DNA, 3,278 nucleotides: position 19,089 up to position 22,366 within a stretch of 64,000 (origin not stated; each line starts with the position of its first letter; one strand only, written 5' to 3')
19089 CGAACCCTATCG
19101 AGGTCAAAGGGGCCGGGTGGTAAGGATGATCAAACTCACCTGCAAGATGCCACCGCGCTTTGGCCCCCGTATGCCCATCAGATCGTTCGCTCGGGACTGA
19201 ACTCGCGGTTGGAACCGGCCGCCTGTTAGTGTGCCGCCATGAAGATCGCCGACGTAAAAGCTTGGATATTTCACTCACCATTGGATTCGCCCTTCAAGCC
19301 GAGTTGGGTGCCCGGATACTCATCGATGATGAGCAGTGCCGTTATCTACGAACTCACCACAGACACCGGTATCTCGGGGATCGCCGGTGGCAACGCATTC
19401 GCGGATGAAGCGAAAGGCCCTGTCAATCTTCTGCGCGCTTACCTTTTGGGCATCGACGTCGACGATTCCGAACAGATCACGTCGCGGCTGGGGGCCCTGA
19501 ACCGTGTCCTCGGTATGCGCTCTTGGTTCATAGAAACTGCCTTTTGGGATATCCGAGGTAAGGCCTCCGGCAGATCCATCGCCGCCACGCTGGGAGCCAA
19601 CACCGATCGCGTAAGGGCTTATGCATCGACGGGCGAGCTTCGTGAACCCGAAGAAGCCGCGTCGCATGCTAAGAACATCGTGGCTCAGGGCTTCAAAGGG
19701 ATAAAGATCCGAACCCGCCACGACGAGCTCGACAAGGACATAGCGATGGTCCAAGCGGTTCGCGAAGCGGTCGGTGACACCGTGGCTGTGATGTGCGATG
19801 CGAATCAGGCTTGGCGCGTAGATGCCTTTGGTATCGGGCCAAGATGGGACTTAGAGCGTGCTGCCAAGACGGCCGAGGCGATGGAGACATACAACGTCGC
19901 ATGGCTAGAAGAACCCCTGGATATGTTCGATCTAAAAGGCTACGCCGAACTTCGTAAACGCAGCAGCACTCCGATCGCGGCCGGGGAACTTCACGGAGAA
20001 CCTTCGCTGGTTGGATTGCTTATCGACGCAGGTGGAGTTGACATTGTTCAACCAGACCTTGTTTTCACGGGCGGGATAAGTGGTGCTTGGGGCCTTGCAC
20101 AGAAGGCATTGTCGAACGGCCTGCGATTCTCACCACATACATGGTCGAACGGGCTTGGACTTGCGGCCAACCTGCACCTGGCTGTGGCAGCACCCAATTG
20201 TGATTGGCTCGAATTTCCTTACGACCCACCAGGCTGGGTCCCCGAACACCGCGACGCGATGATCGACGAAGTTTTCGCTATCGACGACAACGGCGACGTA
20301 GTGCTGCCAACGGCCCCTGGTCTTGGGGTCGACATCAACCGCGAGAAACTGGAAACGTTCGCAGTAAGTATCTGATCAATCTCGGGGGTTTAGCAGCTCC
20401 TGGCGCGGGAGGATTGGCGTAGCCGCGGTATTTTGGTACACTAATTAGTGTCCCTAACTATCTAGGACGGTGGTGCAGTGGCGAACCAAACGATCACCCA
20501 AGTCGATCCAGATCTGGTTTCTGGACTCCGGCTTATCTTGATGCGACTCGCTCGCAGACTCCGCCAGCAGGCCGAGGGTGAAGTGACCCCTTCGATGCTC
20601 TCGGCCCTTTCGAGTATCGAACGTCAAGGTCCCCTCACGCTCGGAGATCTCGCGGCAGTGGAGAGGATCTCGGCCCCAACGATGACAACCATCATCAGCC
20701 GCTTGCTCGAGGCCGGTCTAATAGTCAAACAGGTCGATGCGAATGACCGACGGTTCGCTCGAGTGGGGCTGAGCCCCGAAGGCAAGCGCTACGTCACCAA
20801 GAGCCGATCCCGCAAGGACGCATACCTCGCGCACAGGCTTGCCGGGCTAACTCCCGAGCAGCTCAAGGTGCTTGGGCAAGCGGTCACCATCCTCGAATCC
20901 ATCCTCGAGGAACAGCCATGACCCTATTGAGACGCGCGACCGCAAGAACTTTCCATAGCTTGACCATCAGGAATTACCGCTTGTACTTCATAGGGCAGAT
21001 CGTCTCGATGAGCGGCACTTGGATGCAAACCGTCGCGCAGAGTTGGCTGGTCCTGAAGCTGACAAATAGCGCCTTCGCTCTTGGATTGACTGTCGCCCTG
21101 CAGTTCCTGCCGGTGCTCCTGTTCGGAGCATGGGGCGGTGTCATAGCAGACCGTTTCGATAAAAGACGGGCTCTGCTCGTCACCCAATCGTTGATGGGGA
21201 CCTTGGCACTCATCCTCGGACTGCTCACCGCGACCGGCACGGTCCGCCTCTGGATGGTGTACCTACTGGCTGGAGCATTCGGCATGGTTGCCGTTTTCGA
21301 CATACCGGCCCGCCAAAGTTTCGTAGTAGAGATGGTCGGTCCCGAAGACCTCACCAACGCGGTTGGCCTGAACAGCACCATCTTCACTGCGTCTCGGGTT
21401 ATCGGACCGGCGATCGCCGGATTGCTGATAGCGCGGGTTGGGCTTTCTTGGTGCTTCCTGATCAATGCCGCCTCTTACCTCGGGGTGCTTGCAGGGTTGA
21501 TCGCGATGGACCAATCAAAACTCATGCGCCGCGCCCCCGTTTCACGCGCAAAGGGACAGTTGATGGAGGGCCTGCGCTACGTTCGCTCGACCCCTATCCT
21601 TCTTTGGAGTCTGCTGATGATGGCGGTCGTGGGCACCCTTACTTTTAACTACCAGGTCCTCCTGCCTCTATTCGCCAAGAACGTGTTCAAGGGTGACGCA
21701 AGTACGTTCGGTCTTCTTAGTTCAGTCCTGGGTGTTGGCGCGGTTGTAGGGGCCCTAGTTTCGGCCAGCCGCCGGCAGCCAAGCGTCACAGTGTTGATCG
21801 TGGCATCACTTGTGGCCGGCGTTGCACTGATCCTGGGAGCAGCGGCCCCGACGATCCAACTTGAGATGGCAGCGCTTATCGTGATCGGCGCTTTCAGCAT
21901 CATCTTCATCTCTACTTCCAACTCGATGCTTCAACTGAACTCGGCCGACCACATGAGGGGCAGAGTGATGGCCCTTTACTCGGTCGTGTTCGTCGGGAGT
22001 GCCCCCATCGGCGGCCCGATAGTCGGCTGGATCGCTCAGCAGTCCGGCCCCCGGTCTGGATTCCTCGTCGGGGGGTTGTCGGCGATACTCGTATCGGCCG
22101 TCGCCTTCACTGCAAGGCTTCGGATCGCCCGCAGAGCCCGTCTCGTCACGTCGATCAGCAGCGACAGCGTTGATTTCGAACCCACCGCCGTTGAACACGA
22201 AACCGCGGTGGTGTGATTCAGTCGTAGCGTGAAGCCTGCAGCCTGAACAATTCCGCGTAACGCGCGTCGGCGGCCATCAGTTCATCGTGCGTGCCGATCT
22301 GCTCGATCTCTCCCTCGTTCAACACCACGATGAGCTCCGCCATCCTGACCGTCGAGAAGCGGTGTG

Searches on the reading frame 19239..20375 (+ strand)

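Call 13: search_protein_families(library=pfam, proteins=[window:19239-20375:+])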
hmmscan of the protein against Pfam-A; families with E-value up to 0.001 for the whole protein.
window:19239-20375:+ (378 aa): 2 families
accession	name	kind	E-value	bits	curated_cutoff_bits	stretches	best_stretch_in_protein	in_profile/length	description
PF13378.12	MR_MLE_C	-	8.7e-58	196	29.4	1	140-369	2-218/219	Enolase C-terminal domain-like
PF02746.21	MR_MLE_N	-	0.00022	21.8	22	1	31-119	25-117/117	Mandelate racemase / muconate lactonizing enzyme, N-terminal domain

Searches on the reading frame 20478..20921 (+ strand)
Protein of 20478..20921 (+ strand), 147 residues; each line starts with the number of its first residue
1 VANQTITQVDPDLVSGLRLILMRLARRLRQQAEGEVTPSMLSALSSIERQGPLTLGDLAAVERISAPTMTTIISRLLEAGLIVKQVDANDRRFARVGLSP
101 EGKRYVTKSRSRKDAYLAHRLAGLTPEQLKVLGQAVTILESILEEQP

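Call 13: search_protein_families(library=pfam, proteins=[window:20478-20921:+])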
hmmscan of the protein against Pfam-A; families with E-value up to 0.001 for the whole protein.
window:20478-20921:+ (147 aa): 5 families
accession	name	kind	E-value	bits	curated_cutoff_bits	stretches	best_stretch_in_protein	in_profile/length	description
PF01047.28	MarR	-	1.1e-12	48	24.6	1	37-92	2-57/59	MarR family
PF12802.13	MarR_2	-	1.3e-10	41.7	27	1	36-92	3-60/61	MarR family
PF13463.12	HTH_27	-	5.2e-06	27.1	22.2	1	37-102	2-68/68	Winged helix DNA-binding domain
PF13412.12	HTH_24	-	8.2e-05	22.5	21.9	1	44-82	9-47/48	Winged helix-turn-helix DNA-binding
PF03428.19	RP-C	-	0.00053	20.3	24.4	0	63-95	82-114/175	Replication protein C N-terminal domain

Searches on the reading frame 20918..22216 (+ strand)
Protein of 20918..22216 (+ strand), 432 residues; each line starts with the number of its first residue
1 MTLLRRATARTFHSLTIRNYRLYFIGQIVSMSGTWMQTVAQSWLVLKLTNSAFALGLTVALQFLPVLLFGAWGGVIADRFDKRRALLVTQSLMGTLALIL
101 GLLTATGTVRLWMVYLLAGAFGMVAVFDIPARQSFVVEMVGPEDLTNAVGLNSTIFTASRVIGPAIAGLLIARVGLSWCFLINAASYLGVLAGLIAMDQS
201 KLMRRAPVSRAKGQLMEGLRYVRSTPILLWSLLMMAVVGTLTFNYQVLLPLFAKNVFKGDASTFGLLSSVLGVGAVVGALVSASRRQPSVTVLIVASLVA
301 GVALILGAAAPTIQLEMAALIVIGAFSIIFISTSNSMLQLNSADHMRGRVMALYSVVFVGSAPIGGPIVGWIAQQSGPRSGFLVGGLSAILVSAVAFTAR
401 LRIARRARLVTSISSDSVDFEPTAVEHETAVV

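Call 32: find_encoding_contigs(protein=window:20918-22216:+, flank=10000)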
Protein window:20918-22216:+ (432 aa): 1 contig read that carries it; 1 place shown.
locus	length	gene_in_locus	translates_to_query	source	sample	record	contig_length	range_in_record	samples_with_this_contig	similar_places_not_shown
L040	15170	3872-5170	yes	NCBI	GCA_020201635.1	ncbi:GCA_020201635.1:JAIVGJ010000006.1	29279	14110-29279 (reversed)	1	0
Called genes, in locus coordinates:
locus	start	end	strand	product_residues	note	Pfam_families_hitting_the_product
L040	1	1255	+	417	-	PF09594:GT87 (weak)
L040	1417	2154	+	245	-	-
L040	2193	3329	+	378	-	PF13378:MR_MLE_C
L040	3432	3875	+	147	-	PF01047:MarR, PF12802:MarR_2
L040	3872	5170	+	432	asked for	PF05977:MFS_3, PF07690:MFS_1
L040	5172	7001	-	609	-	PF00005:ABC_tran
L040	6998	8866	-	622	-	PF00005:ABC_tran, PF13304:AAA_21 (faint)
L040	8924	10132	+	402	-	PF00155:Aminotran_1_2 (weak), PF00266:Aminotran_5, PF01053:Cys_Met_Meta_PP (weak), PF01041:DegT_DnrJ_EryC1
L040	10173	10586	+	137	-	PF00027:cNMP_binding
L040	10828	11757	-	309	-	PF10017:Methyltransf_33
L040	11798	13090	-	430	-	PF12867:DinB_2, PF03781:FGE-sulfatase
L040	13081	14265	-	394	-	PF04107:GCS2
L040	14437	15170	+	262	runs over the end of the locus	PF18306:LDcluster4, PF03641:Lysine_decarbox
